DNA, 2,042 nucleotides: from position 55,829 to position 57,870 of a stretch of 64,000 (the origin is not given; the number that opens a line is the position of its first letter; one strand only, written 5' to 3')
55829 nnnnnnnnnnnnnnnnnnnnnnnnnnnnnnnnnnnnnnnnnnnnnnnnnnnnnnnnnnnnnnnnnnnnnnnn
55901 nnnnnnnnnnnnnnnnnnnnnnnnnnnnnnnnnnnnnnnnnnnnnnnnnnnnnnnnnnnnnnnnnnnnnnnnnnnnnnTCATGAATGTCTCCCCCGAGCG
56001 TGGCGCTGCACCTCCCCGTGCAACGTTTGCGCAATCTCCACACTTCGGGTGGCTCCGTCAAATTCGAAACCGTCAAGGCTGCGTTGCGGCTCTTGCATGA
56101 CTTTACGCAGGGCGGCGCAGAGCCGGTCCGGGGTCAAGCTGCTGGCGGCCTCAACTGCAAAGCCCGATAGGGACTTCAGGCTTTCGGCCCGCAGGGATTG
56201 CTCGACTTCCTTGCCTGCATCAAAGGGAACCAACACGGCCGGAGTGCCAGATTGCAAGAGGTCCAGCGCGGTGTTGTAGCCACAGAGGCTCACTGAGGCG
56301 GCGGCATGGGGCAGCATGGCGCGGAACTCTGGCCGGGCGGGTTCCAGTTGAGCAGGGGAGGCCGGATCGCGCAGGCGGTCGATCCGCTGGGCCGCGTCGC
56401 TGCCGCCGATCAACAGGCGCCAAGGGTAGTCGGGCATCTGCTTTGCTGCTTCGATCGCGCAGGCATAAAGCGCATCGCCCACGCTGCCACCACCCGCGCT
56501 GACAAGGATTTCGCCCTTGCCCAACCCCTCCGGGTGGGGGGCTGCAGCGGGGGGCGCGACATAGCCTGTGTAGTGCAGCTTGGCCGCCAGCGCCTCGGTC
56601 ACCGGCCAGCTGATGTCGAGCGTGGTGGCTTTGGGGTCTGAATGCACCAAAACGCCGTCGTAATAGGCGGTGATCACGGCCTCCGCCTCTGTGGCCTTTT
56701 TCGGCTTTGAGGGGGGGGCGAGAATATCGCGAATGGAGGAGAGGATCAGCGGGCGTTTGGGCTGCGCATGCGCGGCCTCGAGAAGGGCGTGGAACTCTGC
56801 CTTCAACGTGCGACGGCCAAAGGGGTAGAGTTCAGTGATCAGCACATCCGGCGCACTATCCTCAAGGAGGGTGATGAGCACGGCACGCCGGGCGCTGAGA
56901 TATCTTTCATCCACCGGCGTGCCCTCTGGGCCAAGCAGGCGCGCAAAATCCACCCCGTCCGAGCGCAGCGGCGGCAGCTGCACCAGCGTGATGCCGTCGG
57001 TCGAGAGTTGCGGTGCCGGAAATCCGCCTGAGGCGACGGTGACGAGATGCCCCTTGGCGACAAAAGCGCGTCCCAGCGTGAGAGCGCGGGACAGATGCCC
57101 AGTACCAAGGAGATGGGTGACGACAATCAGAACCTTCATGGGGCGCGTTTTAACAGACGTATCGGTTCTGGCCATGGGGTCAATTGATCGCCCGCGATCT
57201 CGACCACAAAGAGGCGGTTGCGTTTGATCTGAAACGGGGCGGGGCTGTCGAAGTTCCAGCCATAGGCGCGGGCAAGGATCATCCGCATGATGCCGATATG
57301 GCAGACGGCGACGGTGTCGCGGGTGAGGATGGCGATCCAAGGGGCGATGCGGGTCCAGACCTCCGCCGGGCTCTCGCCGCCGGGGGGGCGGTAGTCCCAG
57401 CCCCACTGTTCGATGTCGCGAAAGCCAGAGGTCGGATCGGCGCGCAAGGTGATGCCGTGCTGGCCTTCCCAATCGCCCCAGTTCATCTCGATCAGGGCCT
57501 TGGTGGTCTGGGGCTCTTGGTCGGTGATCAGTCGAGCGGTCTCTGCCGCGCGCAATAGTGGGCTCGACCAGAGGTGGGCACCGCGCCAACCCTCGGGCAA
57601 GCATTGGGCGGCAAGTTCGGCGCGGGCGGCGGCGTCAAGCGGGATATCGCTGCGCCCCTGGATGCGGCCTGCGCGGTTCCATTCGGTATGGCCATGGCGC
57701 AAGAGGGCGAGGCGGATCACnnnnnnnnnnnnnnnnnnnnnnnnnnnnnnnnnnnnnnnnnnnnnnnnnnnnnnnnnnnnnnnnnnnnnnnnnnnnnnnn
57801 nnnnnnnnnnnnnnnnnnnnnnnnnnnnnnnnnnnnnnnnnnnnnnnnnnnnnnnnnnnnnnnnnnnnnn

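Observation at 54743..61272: Seven-gene, translationally coupled glycoside-building operon of unknown product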

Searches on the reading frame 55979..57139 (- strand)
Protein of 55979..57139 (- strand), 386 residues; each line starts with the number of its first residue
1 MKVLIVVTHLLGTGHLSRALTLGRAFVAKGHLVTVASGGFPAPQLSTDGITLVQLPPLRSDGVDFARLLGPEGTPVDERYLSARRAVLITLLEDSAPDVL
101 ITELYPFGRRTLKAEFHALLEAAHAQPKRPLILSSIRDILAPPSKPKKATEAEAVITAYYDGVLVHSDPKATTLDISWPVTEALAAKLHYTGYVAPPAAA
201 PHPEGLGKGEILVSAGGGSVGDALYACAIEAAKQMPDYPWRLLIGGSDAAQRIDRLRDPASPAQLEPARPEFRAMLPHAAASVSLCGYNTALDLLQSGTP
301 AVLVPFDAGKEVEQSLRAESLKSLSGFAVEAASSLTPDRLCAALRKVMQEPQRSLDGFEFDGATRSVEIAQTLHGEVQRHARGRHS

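Call 4: search_protein_families(library=pfam, proteins=[window:55979-57139:-], max_evalue=0.01)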
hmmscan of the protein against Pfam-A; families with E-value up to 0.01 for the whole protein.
window:55979-57139:- (386 aa): 1 family
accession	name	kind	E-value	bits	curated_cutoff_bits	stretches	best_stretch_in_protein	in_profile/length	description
PF04101.22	Glyco_tran_28_C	-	3.3e-07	30.9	22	1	240-353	33-146/166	Glycosyltransferase family 28 C-terminal domain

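Call 5: search_protein_families(library=ncbifam, proteins=[window:55979-57139:-], max_evalue=0.01)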
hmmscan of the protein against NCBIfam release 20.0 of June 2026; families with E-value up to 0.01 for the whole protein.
window:55979-57139:- (386 aa): 3 families
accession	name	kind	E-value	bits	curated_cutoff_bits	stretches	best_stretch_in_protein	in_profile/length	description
TIGR04516.1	glycosyl_450act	subfamily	7e-07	28.7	440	1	273-352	310-385/418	activator-dependent family glycosyltransferase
TIGR01133.1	murG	equivalog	2.2e-05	23.7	250.25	1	201-354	175-330/353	undecaprenyldiphospho-muramoylpentapeptide beta-N-acetylglucosaminyltransferase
TIGR01426.2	MGT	subfamily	6.2e-05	22.2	260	1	274-352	288-362/393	macrolide family glycosyltransferase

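Call 18: search_dna_similar(collection=plasmids, mode=protein, query=window:55979-57139:-, max_rows=30, max_evalue=1e-20)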
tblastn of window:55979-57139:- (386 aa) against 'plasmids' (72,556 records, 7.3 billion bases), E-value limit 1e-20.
Records with a match: 258; places in all: 258; records where one place covers at least 80% of the query: 255.
Best place of each record, by identity: 60-80% 3; <60% 255.
By first word of the organism name: Rhizobium 143; Sinorhizobium 80; Ensifer 9; Azospirillum 5; Phyllobacterium 5; Sulfitobacter 4; Shinella 3; Candidatus 3; Tritonibacter 2; Ruegeria 1; and 3 more.
By predicted mobility (MOB-suite, as given by PLSDB): non-mobilizable 137; mobilizable 93; conjugative 28.
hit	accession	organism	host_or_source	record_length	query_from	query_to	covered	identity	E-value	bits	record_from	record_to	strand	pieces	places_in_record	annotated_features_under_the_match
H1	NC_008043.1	Ruegeria sp. TM1040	-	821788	1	373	97%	76.9%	3e-168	528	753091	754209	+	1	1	glycosyltransferase | histidine phosphatase family protein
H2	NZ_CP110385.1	Tritonibacter mobilis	-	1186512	1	373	97%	76.7%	3e-171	536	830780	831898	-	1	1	record has no annotation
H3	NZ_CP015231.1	Tritonibacter mobilis F1926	cell culture,seawater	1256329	1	373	97%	76.4%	4e-170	533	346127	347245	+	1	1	record has no annotation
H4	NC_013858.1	Azospirillum sp. B510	-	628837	1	376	97%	54.4%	1e-99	331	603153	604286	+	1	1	glycosyltransferase | histidine phosphatase family protein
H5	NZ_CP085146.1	Sulfitobacter dubius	cell culture,Sediment from the Channel ...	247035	1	367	95%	55.4%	1e-114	374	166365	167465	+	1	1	glycosyltransferase | histidine phosphatase family protein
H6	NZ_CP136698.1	Sulfitobacter dubius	Macrocystis pyrifera gametophyte,Whole ...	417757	1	367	95%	55.4%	1e-114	374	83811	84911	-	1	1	glycosyltransferase | histidine phosphatase family protein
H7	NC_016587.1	Azospirillum lipoferum 4B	-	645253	1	376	97%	53.9%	1e-99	331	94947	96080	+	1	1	glycosyltransferase | histidine phosphatase family protein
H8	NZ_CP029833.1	Azospirillum ramasamyi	single cell,Cow dung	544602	1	383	99%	52.9%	4e-96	321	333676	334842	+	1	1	glycosyltransferase | polysaccharide deacetylase family protein | histidine phosphatase family protein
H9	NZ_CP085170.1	Sulfitobacter sp. DSM 110093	cell culture,Sediment from the Channel ...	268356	1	367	95%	54.9%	3e-113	370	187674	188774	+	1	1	glycosyltransferase | histidine phosphatase family protein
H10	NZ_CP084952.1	Sulfitobacter indolifex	cell culture,Seawater from the North ...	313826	1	373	97%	52.8%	3e-109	358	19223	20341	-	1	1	glycosyltransferase | histidine phosphatase family protein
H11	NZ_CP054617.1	Azospirillum oryzae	cell culture,soil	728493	1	376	97%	52.1%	3e-88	298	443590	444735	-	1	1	glycosyltransferase | histidine phosphatase family protein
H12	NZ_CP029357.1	Azospirillum thermophilum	cell culture,hot spring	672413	1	329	85%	51.8%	8e-80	274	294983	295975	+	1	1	glycosyltransferase | histidine phosphatase family protein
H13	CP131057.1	Hyphomicrobiales bacterium UR115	tomato,bacteria,rhizosphere soil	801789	2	373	96%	40.0%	1e-63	227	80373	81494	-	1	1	none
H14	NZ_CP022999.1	Rhizobium sp. 11515TR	Cell culture,agricultural soil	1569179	1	382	99%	38.2%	2e-58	212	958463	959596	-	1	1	none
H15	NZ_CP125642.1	Rhizobium sp. BT03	Phaseolus vulgaris,Pure culture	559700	2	373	96%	38.8%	9e-58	210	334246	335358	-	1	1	glycosyltransferase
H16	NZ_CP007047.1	Rhizobium leguminosarum bv. trifolii WSM1689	root nodule of Trifolium uniflorum ...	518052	2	376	97%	38.2%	7e-59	213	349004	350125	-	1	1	glycosyltransferase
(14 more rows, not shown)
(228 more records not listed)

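Call 19: get_annotated_region(hit=H1, flank=9000)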
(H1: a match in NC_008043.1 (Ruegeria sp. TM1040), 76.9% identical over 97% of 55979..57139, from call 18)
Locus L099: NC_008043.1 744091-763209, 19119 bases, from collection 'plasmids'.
description: Ruegeria sp. TM1040 megaplasmid, complete sequence
organism: Ruegeria sp. TM1040 (NCBI taxid 292414)
taxonomy: Bacteria; Pseudomonadota; Alphaproteobacteria; Rhodobacterales; Roseobacteraceae; Ruegeria; Ruegeria sp. TM1040
host: -; source: -; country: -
typing (MOB-suite, as given by PLSDB): non-mobilizable
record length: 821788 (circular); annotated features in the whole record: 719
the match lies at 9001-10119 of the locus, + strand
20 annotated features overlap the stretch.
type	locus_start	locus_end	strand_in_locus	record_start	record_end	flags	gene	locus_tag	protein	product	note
CDS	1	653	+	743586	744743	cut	-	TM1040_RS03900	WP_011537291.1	ABC transporter permease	-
CDS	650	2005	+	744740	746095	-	-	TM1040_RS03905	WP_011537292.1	CoA transferase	-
CDS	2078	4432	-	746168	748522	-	-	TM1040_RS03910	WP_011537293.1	mechanosensitive ion channel family protein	-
CDS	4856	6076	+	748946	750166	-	-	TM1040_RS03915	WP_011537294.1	glycosyltransferase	-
CDS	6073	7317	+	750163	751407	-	-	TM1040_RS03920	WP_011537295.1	glycosyltransferase family 4 protein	-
CDS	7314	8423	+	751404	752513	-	-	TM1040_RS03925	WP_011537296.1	glycosyltransferase family 4 protein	-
CDS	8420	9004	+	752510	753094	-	-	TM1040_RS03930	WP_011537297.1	histidine phosphatase family protein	-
CDS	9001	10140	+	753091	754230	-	-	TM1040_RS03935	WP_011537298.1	glycosyltransferase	-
CDS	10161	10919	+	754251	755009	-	-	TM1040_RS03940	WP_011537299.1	polysaccharide deacetylase family protein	-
CDS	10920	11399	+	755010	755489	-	-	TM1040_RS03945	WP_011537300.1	class I SAM-dependent methyltransferase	-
CDS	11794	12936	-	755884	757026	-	-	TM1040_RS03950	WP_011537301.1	alpha-D-ribose 1-methylphosphonate 5-triphosphate diphosphatase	GO:0019700 - organic phosphonate catabolic process [Evidence IEA]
CDS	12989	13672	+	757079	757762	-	-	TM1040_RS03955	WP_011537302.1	DUF1045 domain-containing protein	-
CDS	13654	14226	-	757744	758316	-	phnN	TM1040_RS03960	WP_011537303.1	phosphonate metabolism protein/1,5-bisphosphokinase (PRPP-forming) PhnN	GO:0019634 - organic phosphonate metabolic process [Evidence IEA]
CDS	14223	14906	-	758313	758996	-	phnL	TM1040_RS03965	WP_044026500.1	phosphonate C-P lyase system protein PhnL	GO:0019634 - organic phosphonate metabolic process [Evidence IEA]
CDS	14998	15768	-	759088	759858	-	phnK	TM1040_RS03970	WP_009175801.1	phosphonate C-P lyase system protein PhnK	GO:0019634 - organic phosphonate metabolic process [Evidence IEA]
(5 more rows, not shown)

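Call 20: get_annotated_region(hit=H16, flank=10000)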
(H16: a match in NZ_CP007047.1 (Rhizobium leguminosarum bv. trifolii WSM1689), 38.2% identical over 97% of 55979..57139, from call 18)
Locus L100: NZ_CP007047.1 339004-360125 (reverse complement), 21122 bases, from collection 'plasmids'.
description: Rhizobium leguminosarum bv. trifolii WSM1689 plasmid unnamed2, complete sequence
organism: Rhizobium leguminosarum bv. trifolii WSM1689 (NCBI taxid 754523)
taxonomy: Bacteria; Pseudomonadota; Alphaproteobacteria; Hyphomicrobiales; Rhizobiaceae; Rhizobium; Rhizobium leguminosarum; Rhizobium leguminosarum bv. trifolii WSM1689
host: -; source: root nodule of Trifolium uniflorum collected on the edge of a valley; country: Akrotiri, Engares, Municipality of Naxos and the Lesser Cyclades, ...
typing (MOB-suite, as given by PLSDB): non-mobilizable
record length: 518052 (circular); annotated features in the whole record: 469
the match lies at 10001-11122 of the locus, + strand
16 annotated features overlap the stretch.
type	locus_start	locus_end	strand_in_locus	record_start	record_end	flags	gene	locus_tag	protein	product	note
CDS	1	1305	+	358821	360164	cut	-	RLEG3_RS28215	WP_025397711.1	adenylate/guanylate cyclase domain-containing protein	-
CDS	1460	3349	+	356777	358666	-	-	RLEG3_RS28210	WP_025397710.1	ABC transporter ATP-binding protein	-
CDS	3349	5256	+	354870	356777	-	-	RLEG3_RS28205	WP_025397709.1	ABC transporter substrate-binding protein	-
CDS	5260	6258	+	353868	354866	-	-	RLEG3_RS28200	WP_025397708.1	ABC transporter permease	GO:0055085 - transmembrane transport [Evidence IEA]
CDS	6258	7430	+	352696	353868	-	-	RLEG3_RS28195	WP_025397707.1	ABC transporter permease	-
CDS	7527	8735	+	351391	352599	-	-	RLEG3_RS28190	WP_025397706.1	glycosyltransferase family protein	-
CDS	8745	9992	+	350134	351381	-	-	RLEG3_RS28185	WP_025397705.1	glycosyltransferase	-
CDS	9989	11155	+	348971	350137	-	-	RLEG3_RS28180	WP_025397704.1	glycosyltransferase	-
CDS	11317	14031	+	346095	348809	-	-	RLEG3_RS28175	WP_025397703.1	ABC transporter transmembrane domain-containing protein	GO:0055085 - transmembrane transport [Evidence IEA]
CDS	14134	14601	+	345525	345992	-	-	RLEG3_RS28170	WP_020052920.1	cyclic nucleotide-binding domain-containing protein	-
CDS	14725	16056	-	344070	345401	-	-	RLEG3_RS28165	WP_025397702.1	MFS transporter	GO:0055085 - transmembrane transport [Evidence IEA]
CDS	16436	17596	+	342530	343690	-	cyoA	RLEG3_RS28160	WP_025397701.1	ubiquinol oxidase subunit II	GO:0015990 - electron transport coupled proton transport [Evidence IEA]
CDS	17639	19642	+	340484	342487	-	cyoB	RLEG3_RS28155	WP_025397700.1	cytochrome o ubiquinol oxidase subunit I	GO:0015990 - electron transport coupled proton transport [Evidence IEA]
CDS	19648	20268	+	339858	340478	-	cyoC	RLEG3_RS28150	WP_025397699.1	cytochrome o ubiquinol oxidase subunit III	GO:0015990 - electron transport coupled proton transport [Evidence IEA]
CDS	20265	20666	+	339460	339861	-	cyoD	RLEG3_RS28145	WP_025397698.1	cytochrome o ubiquinol oxidase subunit IV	GO:0015990 - electron transport coupled proton transport [Evidence IEA]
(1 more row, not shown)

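Call 21: get_annotated_region(hit=H4, flank=10000)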
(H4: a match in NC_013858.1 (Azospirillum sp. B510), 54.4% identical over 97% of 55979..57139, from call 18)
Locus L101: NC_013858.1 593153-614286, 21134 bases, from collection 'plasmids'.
description: Azospirillum sp. B510 plasmid pAB510d, complete sequence
organism: Azospirillum sp. B510 (NCBI taxid 137722)
taxonomy: Bacteria; Pseudomonadota; Alphaproteobacteria; Rhodospirillales; Azospirillaceae; Azospirillum; Azospirillum sp. B510
host: -; source: -; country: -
typing (MOB-suite, as given by PLSDB): non-mobilizable
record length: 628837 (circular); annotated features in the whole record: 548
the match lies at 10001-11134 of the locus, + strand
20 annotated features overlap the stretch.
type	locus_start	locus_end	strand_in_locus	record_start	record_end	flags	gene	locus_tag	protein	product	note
CDS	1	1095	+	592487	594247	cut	-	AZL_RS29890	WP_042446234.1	ABC transporter ATP-binding protein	-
CDS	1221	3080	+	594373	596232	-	-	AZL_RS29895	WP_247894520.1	ABC transporter substrate-binding protein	-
CDS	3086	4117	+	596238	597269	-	-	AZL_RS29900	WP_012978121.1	ABC transporter permease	GO:0055085 - transmembrane transport [Evidence IEA]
CDS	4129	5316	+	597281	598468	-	-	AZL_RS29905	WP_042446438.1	ABC transporter permease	-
CDS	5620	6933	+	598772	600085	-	-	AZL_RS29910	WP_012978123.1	membrane protein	-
CDS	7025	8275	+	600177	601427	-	-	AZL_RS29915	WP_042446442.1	glycosyltransferase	-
CDS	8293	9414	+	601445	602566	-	-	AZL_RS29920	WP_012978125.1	glycosyltransferase family 4 protein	-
CDS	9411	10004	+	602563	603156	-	-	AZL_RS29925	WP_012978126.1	histidine phosphatase family protein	-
CDS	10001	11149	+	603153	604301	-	-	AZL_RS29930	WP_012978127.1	glycosyltransferase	-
CDS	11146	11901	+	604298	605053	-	-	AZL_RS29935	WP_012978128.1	polysaccharide deacetylase family protein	-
CDS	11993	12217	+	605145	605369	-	-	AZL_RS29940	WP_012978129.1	AbrB/MazE/SpoVT family DNA-binding domain-containing protein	-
CDS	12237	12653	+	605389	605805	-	-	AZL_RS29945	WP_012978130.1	type II toxin-antitoxin system death-on-curing family toxin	-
CDS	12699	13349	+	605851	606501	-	-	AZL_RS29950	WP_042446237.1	hypothetical protein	-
CDS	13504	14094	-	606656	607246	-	-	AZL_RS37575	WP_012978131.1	LysR family transcriptional regulator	GO:0006355 - regulation of DNA-templated transcription [Evidence IEA]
CDS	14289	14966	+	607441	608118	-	-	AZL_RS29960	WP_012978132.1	L-2-amino-thiazoline-4-carboxylic acid hydrolase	-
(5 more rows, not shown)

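Call 37: search_solved_structures(query=window:55979-57139:-, max_evalue=1)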
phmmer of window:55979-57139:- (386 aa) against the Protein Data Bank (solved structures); distinct sequences matched with E-value up to 1: 4.
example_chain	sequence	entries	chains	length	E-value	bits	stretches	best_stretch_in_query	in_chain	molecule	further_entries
6j31_A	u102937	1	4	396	0.0014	21.2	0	212-352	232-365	kcn28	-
6j32_A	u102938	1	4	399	0.0014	21.2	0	212-352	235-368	Kcn28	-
3wad_A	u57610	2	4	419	0.01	18.4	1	272-354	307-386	Glycosyltransferase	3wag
8ie4_A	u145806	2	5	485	0.063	15.8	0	276-349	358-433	GcCGT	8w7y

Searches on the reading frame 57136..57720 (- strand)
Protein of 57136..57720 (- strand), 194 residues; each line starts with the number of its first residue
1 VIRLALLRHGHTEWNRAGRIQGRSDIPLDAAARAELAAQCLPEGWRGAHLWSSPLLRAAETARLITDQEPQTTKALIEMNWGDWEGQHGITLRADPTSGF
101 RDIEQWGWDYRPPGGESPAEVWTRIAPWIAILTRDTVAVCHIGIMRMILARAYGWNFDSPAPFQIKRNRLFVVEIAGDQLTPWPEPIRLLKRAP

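Call 4: search_protein_families(library=pfam, proteins=[window:57136-57720:-], max_evalue=0.01)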
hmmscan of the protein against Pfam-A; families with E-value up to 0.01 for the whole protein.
window:57136-57720:- (194 aa): 1 family
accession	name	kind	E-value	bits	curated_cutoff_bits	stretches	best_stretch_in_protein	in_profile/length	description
PF00300.27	His_Phos_1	-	2.4e-38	132.2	21.7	1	4-179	1-185/194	Histidine phosphatase superfamily (branch 1)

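Call 5: search_protein_families(library=ncbifam, proteins=[window:57136-57720:-], max_evalue=0.01)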
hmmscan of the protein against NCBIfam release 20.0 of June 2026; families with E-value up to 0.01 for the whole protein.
window:57136-57720:- (194 aa): 14 families
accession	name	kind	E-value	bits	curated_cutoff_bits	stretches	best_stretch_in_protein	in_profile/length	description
TIGR03162.1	ribazole_cobC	equivalog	3.1e-25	88.6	162.9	1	4-166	1-169/176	alpha-ribazole phosphatase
NF005567.0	PRK07238.1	equivalog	4.2e-17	62.5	326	1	3-152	179-337/378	bifunctional RNase H/acid phosphatase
NF009993.0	PRK13462.1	equivalog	1.4e-14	54.3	226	1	3-151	7-157/203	acid phosphatase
NF011580.0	PRK15004.1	equivalog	5.1e-14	52.7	250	1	3-175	2-183/203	adenosylcobalamin/alpha-ribazole phosphatase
TIGR03848.1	MSMEG_4193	subfamily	1.6e-12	47.3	203.85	1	5-163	3-174/204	MSMEG_4193 family putative phosphomutase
NF045917.1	PhserinePhPspA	equivalog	3.5e-11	43.2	350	1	1-134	1-138/211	phosphoserine phosphatase PspA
NF002901.0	PRK03482.1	equivalog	1.9e-09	37.5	261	1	1-125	1-129/215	2,3-diphosphoglycerate-dependent phosphoglycerate mutase GpmB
NF002217.0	PRK01112.1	equivalog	2.1e-08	33.8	320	1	1-67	1-68/228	2,3-bisphosphoglycerate-dependent phosphoglycerate mutase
NF002339.0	PRK01295.1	equivalog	2.7e-07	30.2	316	1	4-129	5-139/206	2,3-bisphosphoglycerate-dependent phosphoglycerate mutase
TIGR01258.1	pgm_1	subfamily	3.2e-06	26.7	81.7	1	3-72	2-74/245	2,3-bisphosphoglycerate-dependent phosphoglycerate mutase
NF010713.0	PRK14115.1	equivalog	8e-06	25.3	305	1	1-71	1-74/248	2,3-diphosphoglycerate-dependent phosphoglycerate mutase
NF009994.0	PRK13463.1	equivalog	1.2e-05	25.2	277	1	6-88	7-93/203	phosphoserine phosphatase 1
NF010718.0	PRK14120.1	equivalog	0.00011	21.6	366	1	3-68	6-74/249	phosphoglyceromutase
NF038349.1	dPGM_arch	equivalog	0.00067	19.6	225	1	6-88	3-90/194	2,3-diphosphoglycerate-dependent phosphoglycerate mutase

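Call 22: search_dna_similar(collection=plasmids, mode=protein, query=window:57136-57720:-, max_rows=40, max_evalue=1e-15, rows=spread)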
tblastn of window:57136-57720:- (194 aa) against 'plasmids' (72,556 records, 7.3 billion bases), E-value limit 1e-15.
Records with a match: 17; places in all: 17; records where one place covers at least 80% of the query: 11.
Best place of each record, by identity: 80-90% 2; 60-80% 5; <60% 10.
By first word of the organism name: Azospirillum 5; Sulfitobacter 4; Pseudochrobactrum 4; Tritonibacter 2; Ruegeria 1; Hyphomicrobiales 1.
By predicted mobility (MOB-suite, as given by PLSDB): non-mobilizable 17.
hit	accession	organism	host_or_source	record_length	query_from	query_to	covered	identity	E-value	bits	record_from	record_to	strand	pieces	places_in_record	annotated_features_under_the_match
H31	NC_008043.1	Ruegeria sp. TM1040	-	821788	1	193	99%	81.3%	3e-94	306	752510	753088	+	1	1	histidine phosphatase family protein | glycosyltransferase family 4 protein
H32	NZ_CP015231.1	Tritonibacter mobilis F1926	cell culture,seawater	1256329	1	192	99%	80.2%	1e-95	310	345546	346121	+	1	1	record has no annotation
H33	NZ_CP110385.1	Tritonibacter mobilis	-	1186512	1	192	99%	78.1%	4e-93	303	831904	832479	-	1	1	record has no annotation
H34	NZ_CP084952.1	Sulfitobacter indolifex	cell culture,Seawater from the North ...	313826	1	193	99%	57.0%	4e-59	206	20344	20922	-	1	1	histidine phosphatase family protein | glycosyltransferase family 4 protein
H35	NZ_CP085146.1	Sulfitobacter dubius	cell culture,Sediment from the Channel ...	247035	1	176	91%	61.4%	1e-62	216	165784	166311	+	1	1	histidine phosphatase family protein | glycosyltransferase family 4 protein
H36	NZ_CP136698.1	Sulfitobacter dubius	Macrocystis pyrifera gametophyte,Whole ...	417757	1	176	91%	61.4%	1e-62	216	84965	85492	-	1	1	histidine phosphatase family protein | glycosyltransferase family 4 protein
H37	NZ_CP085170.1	Sulfitobacter sp. DSM 110093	cell culture,Sediment from the Channel ...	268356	1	176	91%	59.7%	2e-61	213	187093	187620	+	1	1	histidine phosphatase family protein | glycosyltransferase family 4 protein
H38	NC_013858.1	Azospirillum sp. B510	-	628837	1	178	92%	57.5%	6e-54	191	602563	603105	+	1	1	histidine phosphatase family protein | glycosyltransferase family 4 protein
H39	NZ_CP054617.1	Azospirillum oryzae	cell culture,soil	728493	1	178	92%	55.2%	9e-53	187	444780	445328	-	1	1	histidine phosphatase family protein | glycosyltransferase family 4 protein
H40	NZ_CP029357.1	Azospirillum thermophilum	cell culture,hot spring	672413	3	178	91%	55.2%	5e-53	188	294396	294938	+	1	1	histidine phosphatase family protein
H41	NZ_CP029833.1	Azospirillum ramasamyi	single cell,Cow dung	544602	1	134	69%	61.5%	3e-41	154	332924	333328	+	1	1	histidine phosphatase family protein | glycosyltransferase family 4 protein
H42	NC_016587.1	Azospirillum lipoferum 4B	-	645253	1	133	69%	61.9%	3e-41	154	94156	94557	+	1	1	histidine phosphatase family protein | glycosyltransferase family 4 protein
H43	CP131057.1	Hyphomicrobiales bacterium UR115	tomato,bacteria,rhizosphere soil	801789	1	164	85%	42.5%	4e-24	105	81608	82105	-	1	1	none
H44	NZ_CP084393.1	Pseudochrobactrum sp. XF203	pure culture,Dongxiang wild rice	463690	4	148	75%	35.8%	8e-16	82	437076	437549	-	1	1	histidine phosphatase family protein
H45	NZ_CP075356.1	Pseudochrobactrum algeriensis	Bos taurus,cell culture,lymph nodes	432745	4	148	75%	35.2%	3e-16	83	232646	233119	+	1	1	histidine phosphatase family protein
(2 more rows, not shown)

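Call 84: search_solved_structures(query=window:57136-57720:-, max_evalue=0.00001)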
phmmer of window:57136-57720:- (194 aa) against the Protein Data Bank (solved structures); distinct sequences matched with E-value up to 0.00001: 45.
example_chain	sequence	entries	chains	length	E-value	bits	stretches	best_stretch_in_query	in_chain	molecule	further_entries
2eoa_A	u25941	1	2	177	7.9e-14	54.8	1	4-155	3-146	Alpha-ribazole-5'-phosphate phosphatase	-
2p78_A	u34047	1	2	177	9.1e-14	54.6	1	4-155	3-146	Alpha-ribazole-5'-phosphate phosphatase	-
2p6o_A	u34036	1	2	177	9.1e-14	54.6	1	4-155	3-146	Alpha-ribazole-5'-phosphate phosphatase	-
2p75_A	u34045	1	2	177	9.7e-14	54.6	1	4-155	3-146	Alpha-ribazole-5'-phosphate phosphatase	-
2p79_A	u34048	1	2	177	1e-13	54.5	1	4-155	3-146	Alpha-ribazole-5'-phosphate phosphatase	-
2owe_A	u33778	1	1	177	1.2e-13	54.2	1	4-155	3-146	Alpha-ribazole-5'-phosphate phosphatase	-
2p30_A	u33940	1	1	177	1.2e-13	54.2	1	4-155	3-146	Alpha-ribazole-5'-phosphate phosphatase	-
1v37_A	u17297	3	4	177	1.3e-13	54.2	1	4-155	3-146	phosphoglycerate mutase | Alpha-ribazole-5'-phosphate phosphatase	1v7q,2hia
2p9z_A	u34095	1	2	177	1.4e-13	54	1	4-155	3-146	Alpha-ribazole-5'-phosphate phosphatase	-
2enw_A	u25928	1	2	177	1.6e-13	53.8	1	4-155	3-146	Alpha-ribazole-5'-phosphate phosphatase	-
2enu_A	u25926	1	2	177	1.7e-13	53.7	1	4-155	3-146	Alpha-ribazole-5'-phosphate phosphatase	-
2ekb_A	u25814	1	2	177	1.7e-13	53.7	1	4-155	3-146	Alpha-ribazole-5'-phosphate phosphatase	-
2p6m_A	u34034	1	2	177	1.7e-13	53.7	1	4-155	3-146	Alpha-ribazole-5'-phosphate phosphatase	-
2p9y_A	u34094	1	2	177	1.8e-13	53.7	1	4-155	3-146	Alpha-ribazole-5'-phosphate phosphatase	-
2p2y_A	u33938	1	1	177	2.2e-13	53.4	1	4-155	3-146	Alpha-ribazole-5'-phosphate phosphatase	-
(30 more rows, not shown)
